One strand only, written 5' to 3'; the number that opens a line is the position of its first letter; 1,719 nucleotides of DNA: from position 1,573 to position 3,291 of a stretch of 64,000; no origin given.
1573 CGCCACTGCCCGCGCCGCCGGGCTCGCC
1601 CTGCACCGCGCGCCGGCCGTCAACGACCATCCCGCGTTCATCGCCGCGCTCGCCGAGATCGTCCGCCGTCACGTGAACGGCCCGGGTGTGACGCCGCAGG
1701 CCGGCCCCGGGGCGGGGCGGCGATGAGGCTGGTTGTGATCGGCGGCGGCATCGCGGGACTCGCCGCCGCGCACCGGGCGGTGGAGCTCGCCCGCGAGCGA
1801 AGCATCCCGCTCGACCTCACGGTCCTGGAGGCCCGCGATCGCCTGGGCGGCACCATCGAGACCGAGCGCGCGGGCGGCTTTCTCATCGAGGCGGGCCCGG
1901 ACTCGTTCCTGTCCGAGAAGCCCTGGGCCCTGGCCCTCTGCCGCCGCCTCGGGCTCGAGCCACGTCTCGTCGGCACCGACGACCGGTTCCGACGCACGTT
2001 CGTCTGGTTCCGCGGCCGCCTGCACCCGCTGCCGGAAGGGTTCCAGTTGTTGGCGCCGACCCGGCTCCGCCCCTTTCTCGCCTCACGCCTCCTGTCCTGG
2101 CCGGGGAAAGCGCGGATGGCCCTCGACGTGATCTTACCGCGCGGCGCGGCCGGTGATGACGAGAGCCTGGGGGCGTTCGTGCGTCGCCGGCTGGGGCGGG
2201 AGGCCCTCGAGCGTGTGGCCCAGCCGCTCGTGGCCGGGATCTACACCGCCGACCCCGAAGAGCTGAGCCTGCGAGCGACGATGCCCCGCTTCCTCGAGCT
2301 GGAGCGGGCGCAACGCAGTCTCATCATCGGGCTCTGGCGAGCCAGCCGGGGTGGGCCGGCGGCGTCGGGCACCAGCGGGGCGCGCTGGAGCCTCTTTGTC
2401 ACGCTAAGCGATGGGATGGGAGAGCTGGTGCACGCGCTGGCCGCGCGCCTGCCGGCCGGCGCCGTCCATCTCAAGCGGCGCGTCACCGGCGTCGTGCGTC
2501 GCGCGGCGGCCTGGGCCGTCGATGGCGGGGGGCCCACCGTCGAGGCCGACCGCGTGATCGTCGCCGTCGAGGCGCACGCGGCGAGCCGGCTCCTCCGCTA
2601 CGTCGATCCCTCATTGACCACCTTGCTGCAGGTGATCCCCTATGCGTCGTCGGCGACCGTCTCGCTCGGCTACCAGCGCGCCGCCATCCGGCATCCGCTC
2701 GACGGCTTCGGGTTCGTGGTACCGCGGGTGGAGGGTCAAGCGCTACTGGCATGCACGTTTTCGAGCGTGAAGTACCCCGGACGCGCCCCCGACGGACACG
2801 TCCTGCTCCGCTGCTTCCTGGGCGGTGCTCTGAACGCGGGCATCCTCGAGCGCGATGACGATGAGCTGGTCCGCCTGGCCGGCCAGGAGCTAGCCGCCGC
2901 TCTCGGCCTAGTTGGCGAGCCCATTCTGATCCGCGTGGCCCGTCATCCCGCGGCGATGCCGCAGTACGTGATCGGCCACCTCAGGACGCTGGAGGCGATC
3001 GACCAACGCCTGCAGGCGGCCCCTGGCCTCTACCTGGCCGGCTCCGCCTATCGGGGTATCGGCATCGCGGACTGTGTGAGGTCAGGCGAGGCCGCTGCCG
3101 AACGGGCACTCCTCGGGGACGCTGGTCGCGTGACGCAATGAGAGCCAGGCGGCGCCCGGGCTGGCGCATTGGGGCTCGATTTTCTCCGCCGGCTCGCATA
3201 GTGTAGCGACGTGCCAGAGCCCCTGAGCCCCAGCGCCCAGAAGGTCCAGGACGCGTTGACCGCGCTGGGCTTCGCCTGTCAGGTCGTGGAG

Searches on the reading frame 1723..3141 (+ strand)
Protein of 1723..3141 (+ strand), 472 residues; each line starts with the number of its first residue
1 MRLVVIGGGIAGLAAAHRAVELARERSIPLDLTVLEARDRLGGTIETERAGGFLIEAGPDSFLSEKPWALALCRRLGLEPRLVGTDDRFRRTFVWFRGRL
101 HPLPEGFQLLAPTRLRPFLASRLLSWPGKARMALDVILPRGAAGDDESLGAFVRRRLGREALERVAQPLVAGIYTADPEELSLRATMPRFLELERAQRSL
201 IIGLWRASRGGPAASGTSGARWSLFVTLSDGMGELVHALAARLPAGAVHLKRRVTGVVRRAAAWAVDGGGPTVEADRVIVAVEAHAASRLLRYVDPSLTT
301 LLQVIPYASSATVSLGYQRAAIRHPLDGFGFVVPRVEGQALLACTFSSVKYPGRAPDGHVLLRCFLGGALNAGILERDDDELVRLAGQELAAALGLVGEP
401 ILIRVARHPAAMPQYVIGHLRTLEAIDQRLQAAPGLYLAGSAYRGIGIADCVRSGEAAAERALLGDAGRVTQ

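Call 9: search_protein_families(library=ncbifam, proteins=[window:1723-3141:+])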
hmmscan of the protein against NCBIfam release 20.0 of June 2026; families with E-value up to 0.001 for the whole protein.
window:1723-3141:+ (472 aa): 13 families
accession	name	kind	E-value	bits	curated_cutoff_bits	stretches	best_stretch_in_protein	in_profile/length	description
NF008845.0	PRK11883.1-5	equivalog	5.4e-117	390.9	560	1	2-463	6-462/468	protoporphyrinogen oxidase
TIGR00562.1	proto_IX_ox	equivalog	6.9e-89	298.6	97.85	1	3-461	5-463/470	protoporphyrinogen oxidase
NF008841.0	PRK11883.1-1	equivalog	1.3e-66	225.3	517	1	1-463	4-448/453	protoporphyrinogen oxidase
NF009081.0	PRK12416.1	equivalog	4e-59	200.8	702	1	3-461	4-456/466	protoporphyrinogen oxidase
NF008843.0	PRK11883.1-3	equivalog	9.3e-20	71.1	406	1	2-455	3-415/424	protoporphyrinogen oxidase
NF005560.0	PRK07233.1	equivalog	6.8e-18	64.7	252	1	1-182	1-168/435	hypothetical protein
TIGR03467.1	HpnE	equivalog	2.8e-14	53.3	283.05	1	4-186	2-182/430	hydroxysqualene dehydroxylase HpnE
NF005547.0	PRK07208.1-3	equivalog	8.3e-09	34.7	380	1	3-292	7-269/465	hypothetical protein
TIGR02734.1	crtI_fam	subfamily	1.7e-08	33.6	238.1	1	4-63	2-55/504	phytoene desaturase family protein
NF005548.0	PRK07208.1-4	equivalog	1.7e-07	30.3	389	1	3-72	6-69/488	hypothetical protein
NF045637.1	carotdesatCrtDProt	equivalog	2.6e-05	23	580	1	4-60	2-52/485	1-hydroxycarotenoid 3,4-desaturase CrtD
NF050086.1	pipecolate_AmaA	exception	0.0002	20.2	600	0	239-287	190-238/425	L-pipecolate oxidase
NF058655.1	CrtID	equivalog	0.00083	18.3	640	0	4-62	2-54/478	bifunctional phytoene desaturase/3,4-desaturase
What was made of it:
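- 1723..3141 (+): hemY (protoporphyrinogen/coproporphyrinogen oxidase). The ATGA overlap with the hemH stop at 1723-1726 is an element-free junction. TIGR00562 hit (call 9).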

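Call 45: find_encoding_contigs(protein=window:1723-3141:+, flank=6000, max_places=4)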
Protein window:1723-3141:+ (472 aa): 1 contig read that carries it; 1 place shown.
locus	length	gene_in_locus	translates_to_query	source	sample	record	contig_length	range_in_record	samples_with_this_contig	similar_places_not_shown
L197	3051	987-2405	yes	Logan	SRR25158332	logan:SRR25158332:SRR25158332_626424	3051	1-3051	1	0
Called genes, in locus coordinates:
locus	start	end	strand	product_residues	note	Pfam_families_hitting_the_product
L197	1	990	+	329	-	?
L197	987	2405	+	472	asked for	PF01266:DAO, PF01593:Amino_oxidase, PF13450:NAD_binding_8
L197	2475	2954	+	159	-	PF04073:tRNA_edit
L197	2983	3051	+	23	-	?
